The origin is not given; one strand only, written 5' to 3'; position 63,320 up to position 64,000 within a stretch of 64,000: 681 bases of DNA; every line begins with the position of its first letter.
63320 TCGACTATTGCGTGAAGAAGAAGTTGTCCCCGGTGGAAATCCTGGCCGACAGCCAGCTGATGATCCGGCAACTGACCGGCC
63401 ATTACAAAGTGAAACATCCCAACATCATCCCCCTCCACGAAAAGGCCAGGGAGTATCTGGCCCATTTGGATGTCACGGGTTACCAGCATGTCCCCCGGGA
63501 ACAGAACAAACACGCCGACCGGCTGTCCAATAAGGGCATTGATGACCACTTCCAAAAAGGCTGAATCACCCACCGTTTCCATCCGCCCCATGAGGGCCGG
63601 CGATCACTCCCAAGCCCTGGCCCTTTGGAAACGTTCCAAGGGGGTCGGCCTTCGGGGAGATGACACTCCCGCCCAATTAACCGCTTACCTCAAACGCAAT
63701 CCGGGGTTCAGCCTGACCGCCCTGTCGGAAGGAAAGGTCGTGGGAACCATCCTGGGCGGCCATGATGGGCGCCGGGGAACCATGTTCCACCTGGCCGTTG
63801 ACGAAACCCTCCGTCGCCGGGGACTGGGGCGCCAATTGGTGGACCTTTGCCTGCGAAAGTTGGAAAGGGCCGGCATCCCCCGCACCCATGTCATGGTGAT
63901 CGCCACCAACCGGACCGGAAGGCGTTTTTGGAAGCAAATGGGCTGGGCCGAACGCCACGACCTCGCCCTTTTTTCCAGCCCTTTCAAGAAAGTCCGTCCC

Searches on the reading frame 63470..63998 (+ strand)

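Call 91: search_protein_families(library=pfam, proteins=[window:63470-63998:+], max_evalue=0.01)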
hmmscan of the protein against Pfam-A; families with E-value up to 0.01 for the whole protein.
window:63470-63998:+ (176 aa): 6 families
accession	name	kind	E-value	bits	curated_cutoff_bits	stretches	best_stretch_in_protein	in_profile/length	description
PF00583.31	Acetyltransf_1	-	5.5e-14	52.9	20.7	1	63-159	17-116/116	Acetyltransferase (GNAT) family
PF13673.13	Acetyltransf_10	-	6.5e-10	39.5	23.6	1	69-161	21-109/128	Acetyltransferase (GNAT) domain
PF13508.13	Acetyltransf_7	-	1.4e-09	38.6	27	1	83-160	7-83/84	Acetyltransferase (GNAT) domain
PF08445.16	FR47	-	5.8e-08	33.1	22.1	1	102-162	21-80/86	FR47-like protein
PF13480.13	Acetyltransf_6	-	9.5e-05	23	22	1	79-142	72-135/143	Acetyltransferase (GNAT) domain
PF14542.12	Acetyltransf_CG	-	0.0031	18.1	30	1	102-135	24-57/80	GCN5-related N-acetyl-transferase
